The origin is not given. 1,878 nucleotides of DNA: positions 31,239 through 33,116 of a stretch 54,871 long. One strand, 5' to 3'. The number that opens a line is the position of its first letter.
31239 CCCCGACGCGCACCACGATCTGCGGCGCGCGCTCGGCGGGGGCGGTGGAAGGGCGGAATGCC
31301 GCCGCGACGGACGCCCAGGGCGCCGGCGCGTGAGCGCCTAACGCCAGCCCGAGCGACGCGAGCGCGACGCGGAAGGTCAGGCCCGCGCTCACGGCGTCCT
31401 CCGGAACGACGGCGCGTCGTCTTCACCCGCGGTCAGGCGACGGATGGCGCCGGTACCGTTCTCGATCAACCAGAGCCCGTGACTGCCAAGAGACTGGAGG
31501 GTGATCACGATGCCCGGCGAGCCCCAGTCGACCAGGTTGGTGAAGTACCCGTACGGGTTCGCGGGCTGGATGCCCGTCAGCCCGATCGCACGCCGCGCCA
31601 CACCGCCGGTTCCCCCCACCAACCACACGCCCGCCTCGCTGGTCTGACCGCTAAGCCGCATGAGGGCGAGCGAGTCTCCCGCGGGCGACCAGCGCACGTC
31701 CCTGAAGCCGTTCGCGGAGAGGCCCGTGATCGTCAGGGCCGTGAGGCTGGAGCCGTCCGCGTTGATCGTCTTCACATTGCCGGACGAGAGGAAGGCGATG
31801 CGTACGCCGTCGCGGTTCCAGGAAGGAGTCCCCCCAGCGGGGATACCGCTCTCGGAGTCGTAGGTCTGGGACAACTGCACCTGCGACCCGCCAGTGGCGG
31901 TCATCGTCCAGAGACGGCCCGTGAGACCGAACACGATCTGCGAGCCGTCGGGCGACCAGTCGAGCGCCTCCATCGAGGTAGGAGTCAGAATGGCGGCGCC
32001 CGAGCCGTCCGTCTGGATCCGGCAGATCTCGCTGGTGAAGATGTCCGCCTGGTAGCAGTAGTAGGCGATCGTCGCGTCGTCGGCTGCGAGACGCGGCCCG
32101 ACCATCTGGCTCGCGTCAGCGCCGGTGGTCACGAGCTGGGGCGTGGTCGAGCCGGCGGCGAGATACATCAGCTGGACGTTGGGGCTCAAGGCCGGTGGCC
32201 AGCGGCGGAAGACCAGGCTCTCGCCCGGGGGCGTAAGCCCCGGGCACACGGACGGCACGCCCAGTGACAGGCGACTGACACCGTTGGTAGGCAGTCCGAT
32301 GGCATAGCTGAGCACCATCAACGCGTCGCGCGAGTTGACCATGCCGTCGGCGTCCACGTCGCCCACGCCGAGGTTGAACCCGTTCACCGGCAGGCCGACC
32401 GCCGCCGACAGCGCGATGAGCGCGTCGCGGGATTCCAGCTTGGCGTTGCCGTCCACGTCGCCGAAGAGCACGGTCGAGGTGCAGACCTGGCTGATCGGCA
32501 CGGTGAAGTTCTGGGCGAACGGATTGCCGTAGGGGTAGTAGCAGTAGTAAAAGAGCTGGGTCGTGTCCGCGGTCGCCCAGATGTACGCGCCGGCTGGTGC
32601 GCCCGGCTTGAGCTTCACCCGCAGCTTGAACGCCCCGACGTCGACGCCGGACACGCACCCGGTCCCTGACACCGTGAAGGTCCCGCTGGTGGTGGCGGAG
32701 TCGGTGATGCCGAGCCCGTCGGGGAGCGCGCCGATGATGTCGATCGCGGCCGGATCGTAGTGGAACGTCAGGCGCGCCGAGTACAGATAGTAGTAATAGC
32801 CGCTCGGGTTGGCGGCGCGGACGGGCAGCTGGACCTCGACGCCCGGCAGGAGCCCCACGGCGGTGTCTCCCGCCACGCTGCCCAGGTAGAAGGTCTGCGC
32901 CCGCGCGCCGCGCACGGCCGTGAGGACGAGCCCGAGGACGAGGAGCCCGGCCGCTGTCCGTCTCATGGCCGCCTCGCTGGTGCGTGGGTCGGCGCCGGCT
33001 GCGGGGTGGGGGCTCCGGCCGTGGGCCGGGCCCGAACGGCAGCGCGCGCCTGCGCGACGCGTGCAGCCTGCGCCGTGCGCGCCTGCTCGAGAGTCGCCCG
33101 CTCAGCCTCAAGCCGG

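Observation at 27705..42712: Seven-gene, translationally coupled operon encoding a candidate non-cellulosomal cohesin-dockerin cell-surface assembly system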

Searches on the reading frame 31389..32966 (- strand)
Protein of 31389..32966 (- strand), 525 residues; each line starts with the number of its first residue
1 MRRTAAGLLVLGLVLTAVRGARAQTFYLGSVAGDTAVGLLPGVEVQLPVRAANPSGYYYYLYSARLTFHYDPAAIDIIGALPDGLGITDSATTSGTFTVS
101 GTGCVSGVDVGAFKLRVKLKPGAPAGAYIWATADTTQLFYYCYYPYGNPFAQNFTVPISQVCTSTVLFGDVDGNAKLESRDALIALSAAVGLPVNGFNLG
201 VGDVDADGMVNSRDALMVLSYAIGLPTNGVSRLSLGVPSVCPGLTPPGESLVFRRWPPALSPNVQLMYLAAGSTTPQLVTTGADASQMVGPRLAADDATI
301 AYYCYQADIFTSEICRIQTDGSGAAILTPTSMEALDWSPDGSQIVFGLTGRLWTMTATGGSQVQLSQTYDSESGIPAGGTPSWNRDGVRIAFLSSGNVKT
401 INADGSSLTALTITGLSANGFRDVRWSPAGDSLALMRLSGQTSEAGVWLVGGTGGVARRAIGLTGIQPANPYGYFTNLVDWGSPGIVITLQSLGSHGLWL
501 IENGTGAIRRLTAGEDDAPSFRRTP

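Call 4: search_protein_families(library=pfam, proteins=[window:31389-32966:-], max_evalue=0.1)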
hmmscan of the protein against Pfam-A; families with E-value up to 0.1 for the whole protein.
window:31389-32966:- (525 aa): 5 families
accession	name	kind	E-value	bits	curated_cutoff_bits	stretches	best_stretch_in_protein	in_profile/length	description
PF00404.24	Dockerin_1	-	1.7e-05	25.3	22.9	2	169-219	2-53/57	Dockerin type I domain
PF07676.18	PD40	-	0.0031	17.9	20.9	0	337-346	16-25/38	WD40-like Beta Propeller Repeat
PF00930.27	DPPIV_N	-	0.021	14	22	0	329-377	42-88/354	Dipeptidyl peptidase IV (DPP IV) N-terminal region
PF25174.1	Beta-prop_THOC3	-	0.067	12.6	305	0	327-434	86-187/272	THOC3 beta-propeller domain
PF00963.24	Cohesin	-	0.086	13.5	24.1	0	40-90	11-59/139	Cohesin domain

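Call 5: search_protein_families(library=ncbifam, proteins=[window:31389-32966:-], max_evalue=0.1)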
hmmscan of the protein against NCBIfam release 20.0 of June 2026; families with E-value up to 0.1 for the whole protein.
window:31389-32966:- (525 aa): 4 families
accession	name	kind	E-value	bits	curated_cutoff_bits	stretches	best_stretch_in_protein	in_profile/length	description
TIGR02800.1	propeller_TolB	equivalog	1.3e-08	34.2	343.15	1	277-440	184-344/418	Tol-Pal system beta propeller repeat protein TolB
NF033523.0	lasso_peptidase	equivalog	1.4e-06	27.4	400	2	369-435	81-148/638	Atxe2 family lasso peptide isopeptidase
NF053518.1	DipepPtdsDpp5Prph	equivalog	8.9e-06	24.5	900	1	299-368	29-104/655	dipeptidyl-peptidase Dpp5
NF049990.1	CellobisidaseCelK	equivalog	0.015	13.5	1700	1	164-222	825-882/889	cellulose 1,4-beta-cellobiosidase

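Call 12: search_solved_structures(query=window:31389-32966:-, max_evalue=1)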
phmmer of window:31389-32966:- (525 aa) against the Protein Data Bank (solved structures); distinct sequences matched with E-value up to 1: 15.
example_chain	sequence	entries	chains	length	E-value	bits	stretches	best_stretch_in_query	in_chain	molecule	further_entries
8x39_A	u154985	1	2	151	6.8e-05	24.9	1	166-225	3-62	Serine protease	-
8x3a_A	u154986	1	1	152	7e-05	24.8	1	166-225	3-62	Serine protease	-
4uyp_B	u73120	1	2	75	0.00072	21.5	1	167-224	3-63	Cellulosomal scaffoldin adaptor protein B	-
4uyq_B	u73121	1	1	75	0.00072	21.5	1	167-224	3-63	Cellulosomal scaffoldin adaptor protein B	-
2ojh_A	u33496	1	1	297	0.0046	18.8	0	313-361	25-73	Uncharacterized protein Atu1656/AGR_C_3050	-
6kg9_A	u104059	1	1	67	0.008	18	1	164-217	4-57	And cellulose-binding endoglucanase family 9 CelL ortholog dockerin domain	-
3ul4_B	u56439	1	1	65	0.01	17.7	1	166-227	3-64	Cellulosome enzyme, dockerin type I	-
1daq_A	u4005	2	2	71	0.024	16.4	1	164-221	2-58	ENDOGLUCANASE SS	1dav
6kgc_B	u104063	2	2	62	0.033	16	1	200-237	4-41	And cellulose-binding endoglucanase family 9 CelL ortholog dockerin domain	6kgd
2mte_A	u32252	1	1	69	0.033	16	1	164-221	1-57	Cellulose 1,4-beta-cellobiosidase (reducing end) CelS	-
2ccl_B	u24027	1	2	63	0.19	13.5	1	166-223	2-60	ENDO-1,4-BETA-XYLANASE Y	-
6kge_D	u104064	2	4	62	0.27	13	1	166-216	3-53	And cellulose-binding endoglucanase family 9 CelL ortholog dockerin domain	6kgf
8ajy_B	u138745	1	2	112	0.27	13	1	167-223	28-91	Dockerin from ScaH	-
2y3n_B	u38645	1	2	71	0.39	12.4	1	167-221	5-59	CELLULOSOMAL FAMILY-48 PROCESSIVE GLYCOSIDE HYDROLASE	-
1ohz_B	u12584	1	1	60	0.61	11.8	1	169-223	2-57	ENDO-1,4-BETA-XYLANASE Y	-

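Call 22: find_homologous_proteins(query=window:31389-32966:-, max_evalue=0.001)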
Query window:31389-32966:- (525 aa): 130 proteins with E <= 0.001 among 8000 candidates; the best 120 are listed.
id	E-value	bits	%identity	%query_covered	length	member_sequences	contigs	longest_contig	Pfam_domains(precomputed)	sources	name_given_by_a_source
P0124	0.0e+0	1168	100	100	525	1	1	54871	PF00404.25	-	-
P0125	2.1e-154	533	54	100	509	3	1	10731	PF26549.1,PF00404.25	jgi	jgi:Tol biopolymer transport system component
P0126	3.8e-141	489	50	100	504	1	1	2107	PF26549.1,PF00404.25,PF26550.2,PF07676.19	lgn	-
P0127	6.7e-140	485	49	100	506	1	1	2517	PF26549.1,PF00404.25,PF07676.19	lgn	-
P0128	4.3e-127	443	48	100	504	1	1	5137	PF26549.1,PF00404.25,PF07676.19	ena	-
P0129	2.0e-124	434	48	100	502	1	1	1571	PF26549.1,PF00404.25,PF07676.19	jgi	jgi:hypothetical protein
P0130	4.1e-118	413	44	97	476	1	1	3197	PF26549.1,PF00930.28,PF07676.19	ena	-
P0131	1.2e-99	352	44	100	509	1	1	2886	PF00404.25,PF07676.19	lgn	-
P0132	4.1e-94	334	42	96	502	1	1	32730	PF00404.25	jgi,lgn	jgi:hypothetical protein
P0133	3.8e-86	308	39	100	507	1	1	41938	PF25174.2,PF26549.1,PF00404.25,PF07676.19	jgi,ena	-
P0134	4.4e-84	301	38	100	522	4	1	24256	PF26549.1,PF26550.2,PF07676.19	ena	-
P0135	8.5e-84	300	40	100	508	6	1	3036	PF26549.1,PF00404.25,PF26550.2,PF07676.19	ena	-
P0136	2.1e-81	292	39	97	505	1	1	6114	PF00404.25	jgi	jgi:hypothetical protein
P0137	3.3e-80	288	40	98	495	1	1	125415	PF26549.1,PF00404.25,PF07676.19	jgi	-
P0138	1.5e-79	286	39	96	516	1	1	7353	PF00404.25,PF26550.2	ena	-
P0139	2.8e-79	285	40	95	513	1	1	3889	PF26549.1,PF00404.25,PF26550.2,PF07676.19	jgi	jgi:Dockerin type I domain/WD40-like Beta Propeller Repeat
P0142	4.8e-77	278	38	96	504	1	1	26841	PF00404.25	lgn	-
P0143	4.9e-77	278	38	96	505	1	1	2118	PF26549.1,PF00404.25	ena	-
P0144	9.1e-77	277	38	100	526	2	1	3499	PF00404.25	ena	-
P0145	1.0e-75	273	39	97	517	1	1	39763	PF00404.25,PF26550.2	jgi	jgi:hypothetical protein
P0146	3.9e-75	272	40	95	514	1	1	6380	PF00404.25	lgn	-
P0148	7.8e-75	271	37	100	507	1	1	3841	PF26549.1,PF00404.25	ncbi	-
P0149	2.3e-74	269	38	97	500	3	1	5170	PF26549.1,PF00404.25,PF26550.2,PF07676.19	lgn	-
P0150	3.4e-74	268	39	100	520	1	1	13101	PF00404.25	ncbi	-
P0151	5.7e-74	268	40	88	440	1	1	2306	PF26549.1,PF00404.25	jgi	jgi:hypothetical protein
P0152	6.6e-74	268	37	100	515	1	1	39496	PF00404.25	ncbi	-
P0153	2.0e-73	266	38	100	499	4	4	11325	PF00404.25,PF26550.2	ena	-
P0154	3.5e-73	265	39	96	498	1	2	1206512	PF26549.1,PF00404.25,PF26550.2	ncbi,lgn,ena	-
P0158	5.4e-72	261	38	96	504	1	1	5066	PF26549.1,PF00404.25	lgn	-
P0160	1.0e-71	260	37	97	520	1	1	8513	PF00404.25,PF07676.19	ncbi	-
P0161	1.1e-70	257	38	100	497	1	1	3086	PF26549.1,PF00404.25,PF26550.2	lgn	-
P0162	2.3e-70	256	37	95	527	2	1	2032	PF00404.25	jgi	jgi:hypothetical protein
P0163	2.3e-68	249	37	97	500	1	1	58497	PF00404.25,PF26550.2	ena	-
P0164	3.0e-68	249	37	94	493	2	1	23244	PF26549.1,PF00404.25,PF26550.2,PF07676.19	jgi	-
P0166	2.2e-67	246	38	99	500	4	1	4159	PF26549.1,PF00404.25,PF26550.2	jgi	-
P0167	8.1e-67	244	36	100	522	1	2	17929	PF00404.25,PF07676.19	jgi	jgi:hypothetical protein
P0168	1.4e-66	243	38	100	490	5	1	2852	PF26549.1,PF00404.25,PF26550.2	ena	-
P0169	2.6e-66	242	36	100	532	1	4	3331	PF26549.1,PF00404.25,PF26550.2,PF07676.19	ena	-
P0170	3.4e-66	242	38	97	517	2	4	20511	PF26549.1,PF00404.25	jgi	jgi:hypothetical protein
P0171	1.1e-65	240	37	96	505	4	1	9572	PF26549.1,PF00404.25,PF26550.2,PF07676.19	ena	-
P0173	8.0e-64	234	38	96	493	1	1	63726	PF26549.1,PF00404.25,PF26550.2,PF07676.19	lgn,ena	-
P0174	4.2e-61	225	36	96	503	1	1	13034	PF26549.1,PF00404.25,PF26550.2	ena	-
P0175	1.2e-60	224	36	95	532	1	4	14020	PF00404.25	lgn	-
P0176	7.7e-60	221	36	100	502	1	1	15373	PF00404.25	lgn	-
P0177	7.7e-57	211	35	89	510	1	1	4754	PF00404.25,PF07676.19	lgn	-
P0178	8.8e-56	208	38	78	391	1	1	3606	PF26549.1,PF00404.25,PF07676.19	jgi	jgi:hypothetical protein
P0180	1.5e-54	204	36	100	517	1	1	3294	PF00404.25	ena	-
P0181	2.6e-50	190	37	71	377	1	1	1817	PF26549.1,PF00404.25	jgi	jgi:hypothetical protein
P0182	1.5e-39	154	32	89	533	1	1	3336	PF26549.1,PF00404.25,PF26550.2,PF07676.19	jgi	jgi:hypothetical protein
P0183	3.8e-38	150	33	99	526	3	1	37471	PF26549.1,PF00404.25,PF07676.19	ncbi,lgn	-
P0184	3.5e-37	146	34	78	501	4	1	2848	PF26549.1,PF00404.25,PF07676.19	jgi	jgi:hypothetical protein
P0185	2.1e-35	140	32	96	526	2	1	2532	PF00404.25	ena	-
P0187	1.5e-31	128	31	77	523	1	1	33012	PF26549.1,PF00404.25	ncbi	ncbi:MAG: dockerin type I domain-containing protein [Gemmatimonadales bacterium]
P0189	2.4e-31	127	31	83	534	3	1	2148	PF00404.25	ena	-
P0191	3.0e-31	127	32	82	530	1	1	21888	PF26549.1,PF00404.25,PF07676.19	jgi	jgi:hypothetical protein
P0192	9.9e-30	122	30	71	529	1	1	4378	PF00404.25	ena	-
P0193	1.6e-29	121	31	77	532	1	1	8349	PF26549.1,PF00404.25,PF07676.19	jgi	jgi:hypothetical protein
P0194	2.2e-29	121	35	54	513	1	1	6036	PF00404.25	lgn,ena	-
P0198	1.3e-28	118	29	96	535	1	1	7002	PF26549.1,PF00404.25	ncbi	-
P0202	3.5e-26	110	38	51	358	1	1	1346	PF26549.1,PF00404.25,PF26550.2,PF07676.19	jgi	jgi:hypothetical protein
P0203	4.6e-26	110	29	81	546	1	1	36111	PF00404.25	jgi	jgi:hypothetical protein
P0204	9.0e-26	109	33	57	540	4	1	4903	PF26549.1,PF00404.25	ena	-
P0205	3.9e-24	103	29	83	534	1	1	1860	PF00404.25,PF23381.2,PF26550.2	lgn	-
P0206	4.6e-24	103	28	93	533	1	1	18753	PF26549.1,PF00404.25,PF26550.2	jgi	jgi:hypothetical protein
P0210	6.9e-23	99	29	77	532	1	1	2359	PF00404.25,PF26550.2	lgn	-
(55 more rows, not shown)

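Call 40: predict_structure(alignment_id=A2)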
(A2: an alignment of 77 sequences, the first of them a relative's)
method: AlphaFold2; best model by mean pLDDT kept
length: 525 residues; sequences in the alignment: 77
mean_pLDDT: 89.9   pTM: 0.89
mean pLDDT of the five models: 89.9, 89.4, 88.1, 88.0, 87.5
residues with pLDDT >= 90: 380; 70-90: 96; 50-70: 47; < 50: 2
segments of 3 or more residues with pLDDT < 50: none
pLDDT, mean of each block of 10 residues (from residue 1): 65 58 83 91 96 83 97 98 97 97 94 97 96 94 88 93 97 96 97 95 94 96 85 94 98 88 91 97 68 97 86 93 93 91 94 96 88 59 96 92 96 87 93 89 84 95 79 71 96 92 94 95 88
secondary structure, 60 per line:
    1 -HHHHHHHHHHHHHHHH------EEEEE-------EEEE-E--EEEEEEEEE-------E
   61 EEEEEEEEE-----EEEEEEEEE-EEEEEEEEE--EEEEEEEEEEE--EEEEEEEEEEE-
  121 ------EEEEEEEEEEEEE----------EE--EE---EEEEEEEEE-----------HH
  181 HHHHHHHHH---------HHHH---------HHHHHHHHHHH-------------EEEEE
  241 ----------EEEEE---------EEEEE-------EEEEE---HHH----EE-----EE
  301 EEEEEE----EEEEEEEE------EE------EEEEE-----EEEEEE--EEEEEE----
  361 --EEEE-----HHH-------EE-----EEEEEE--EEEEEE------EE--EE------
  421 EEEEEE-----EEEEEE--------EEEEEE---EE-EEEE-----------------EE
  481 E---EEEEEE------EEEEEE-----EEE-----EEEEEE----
elements in order: H2-17 E24-28 E36-39 E44-52 E60-69 E75-83 E85-93 E96-106 E109-119 E127-139 E159-167 H179-189 H199-202 H212-222 E236-240 E251-255 E265-269 E277-281 E299-306 E311-318 E333-337 E343-348 E351-356 E363-366 E389-394 E397-402 E421-426 E432-437 E446-451 E458-461 E479-481 E485-490 E497-502 E508-510 E516-521

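Call 43: fold_search(model_id=the predicted structure, library=pdb)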
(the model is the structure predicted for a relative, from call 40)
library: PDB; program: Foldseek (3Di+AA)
matches with E <= 10: 1848; with E <= 0.001: 927
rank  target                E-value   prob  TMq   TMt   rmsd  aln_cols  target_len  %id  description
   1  4r40_C                2.2e-14  1.00  0.41  0.53   4.0       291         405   17  Crystal Structure of TolB/Pal complex from Yersinia pestis. (released 2014-09-03)
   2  2w8b_A                2.9e-14  1.00  0.42  0.54   4.0       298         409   15  Crystal structure of processed TolB in complex with Pal (released 2009-02-17)
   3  4jml_A                9.1e-14  1.00  0.42  0.54   4.2       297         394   16  Crystal structure of the TolB(P201C)-ColicinE9 TBE peptide(A33C) complex. (released 2013-07-17)
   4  4pwz_B                1.1e-13  1.00  0.42  0.54   3.9       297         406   17  Crystal structure of TolB protein from Yersinia pestis CO92 (released 2014-04-02)
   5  4r40_A                1.1e-13  1.00  0.42  0.54  15.3       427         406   13  Crystal Structure of TolB/Pal complex from Yersinia pestis. (released 2014-09-03)
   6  3iax_A                1.4e-13  1.00  0.42  0.54   4.4       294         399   16  The crystal structure of the TolB box of Colicin A in complex with TolB reveals important differences in the recruitme (released 2009-10-13)
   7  1c5k                  2.0e-13  1.00  0.42  0.55   4.2       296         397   16  THE STRUCTURE OF TOLB, AN ESSENTIAL COMPONENT OF THE TOL-DEPENDENT TRANSLOCATION SYSTEM AND ITS INTERACTIONS WITH THE TR (released 2000-12-06)
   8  2w8b_B                2.0e-13  1.00  0.42  0.53   4.0       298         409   16  Crystal structure of processed TolB in complex with Pal (released 2009-02-17)
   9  1crz                  2.1e-13  1.00  0.42  0.54   4.2       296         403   16  CRYSTAL STRUCTURE OF THE E. COLI TOLB PROTEIN (released 2000-08-16)
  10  9a2l_MODEL_1_A        4.0e-13  1.00  0.42  0.51   3.5       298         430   16  Model of E. coli TolB by in-cell photo-crosslinking MS and deep learning (released 2023-02-24)
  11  4pwz_A                4.2e-13  1.00  0.42  0.53   4.0       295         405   17  Crystal structure of TolB protein from Yersinia pestis CO92 (released 2014-04-02)
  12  2hqs_A                4.4e-13  1.00  0.42  0.52   4.1       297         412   16  Crystal structure of TolB/Pal complex (released 2007-04-03)
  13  2hqs_B                5.8e-13  1.00  0.42  0.53   3.9       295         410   16  Crystal structure of TolB/Pal complex (released 2007-04-03)
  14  2ivz_C                6.8e-13  1.00  0.42  0.55   4.1       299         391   15  Structure of TolB in complex with a peptide of the colicin E9 T- domain (released 2006-08-16)
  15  6pnv                  1.3e-12  1.00  0.40  0.51   4.4       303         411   15  1.42 Angstrom Resolution Crystal Structure of Translocation Protein TolB from Salmonella enterica (released 2019-07-17)
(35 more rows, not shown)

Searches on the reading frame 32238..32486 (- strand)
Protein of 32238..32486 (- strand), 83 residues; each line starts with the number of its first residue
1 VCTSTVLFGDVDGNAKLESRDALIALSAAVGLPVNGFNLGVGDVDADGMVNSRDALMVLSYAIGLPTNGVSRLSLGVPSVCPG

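Call 58: search_solved_structures(query=window:32238-32486:-, max_evalue=1, show_alignments=2)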
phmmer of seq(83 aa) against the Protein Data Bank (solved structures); distinct sequences matched with E-value up to 1: 25.
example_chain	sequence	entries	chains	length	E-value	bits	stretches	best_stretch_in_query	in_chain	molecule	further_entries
8x39_A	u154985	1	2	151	8.1e-08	35.6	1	6-65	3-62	Serine protease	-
8x3a_A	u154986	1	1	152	8.5e-08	35.6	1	6-65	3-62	Serine protease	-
4uyp_B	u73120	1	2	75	3.7e-05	27.1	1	7-64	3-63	Cellulosomal scaffoldin adaptor protein B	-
4uyq_B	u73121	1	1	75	3.7e-05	27.1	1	7-64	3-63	Cellulosomal scaffoldin adaptor protein B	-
3ul4_B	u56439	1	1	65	8e-05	26.1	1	6-67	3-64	Cellulosome enzyme, dockerin type I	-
6kg9_A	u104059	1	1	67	0.00012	25.6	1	38-76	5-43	And cellulose-binding endoglucanase family 9 CelL ortholog dockerin domain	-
1daq_A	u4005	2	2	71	0.0016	21.9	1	4-61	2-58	ENDOGLUCANASE SS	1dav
6kgc_B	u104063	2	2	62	0.0017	21.9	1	39-77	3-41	And cellulose-binding endoglucanase family 9 CelL ortholog dockerin domain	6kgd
2mte_A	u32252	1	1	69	0.0022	21.5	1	4-61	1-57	Cellulose 1,4-beta-cellobiosidase (reducing end) CelS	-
6kge_D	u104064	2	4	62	0.0024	21.4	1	6-56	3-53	And cellulose-binding endoglucanase family 9 CelL ortholog dockerin domain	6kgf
8ajy_B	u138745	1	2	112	0.0048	20.4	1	8-63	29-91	Dockerin from ScaH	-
1ohz_B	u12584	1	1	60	0.0073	19.9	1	9-63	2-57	ENDO-1,4-BETA-XYLANASE Y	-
2ccl_B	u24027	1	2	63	0.0091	19.6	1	6-63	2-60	ENDO-1,4-BETA-XYLANASE Y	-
4fl4_A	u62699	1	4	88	0.015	18.9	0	41-63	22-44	Glycoside hydrolase family 9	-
5nrk_B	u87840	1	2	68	0.022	18.3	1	9-67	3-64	DocCel5: Type I dockerin repeat domain from A. cellulolyticus family 5 endoglucanase WP_01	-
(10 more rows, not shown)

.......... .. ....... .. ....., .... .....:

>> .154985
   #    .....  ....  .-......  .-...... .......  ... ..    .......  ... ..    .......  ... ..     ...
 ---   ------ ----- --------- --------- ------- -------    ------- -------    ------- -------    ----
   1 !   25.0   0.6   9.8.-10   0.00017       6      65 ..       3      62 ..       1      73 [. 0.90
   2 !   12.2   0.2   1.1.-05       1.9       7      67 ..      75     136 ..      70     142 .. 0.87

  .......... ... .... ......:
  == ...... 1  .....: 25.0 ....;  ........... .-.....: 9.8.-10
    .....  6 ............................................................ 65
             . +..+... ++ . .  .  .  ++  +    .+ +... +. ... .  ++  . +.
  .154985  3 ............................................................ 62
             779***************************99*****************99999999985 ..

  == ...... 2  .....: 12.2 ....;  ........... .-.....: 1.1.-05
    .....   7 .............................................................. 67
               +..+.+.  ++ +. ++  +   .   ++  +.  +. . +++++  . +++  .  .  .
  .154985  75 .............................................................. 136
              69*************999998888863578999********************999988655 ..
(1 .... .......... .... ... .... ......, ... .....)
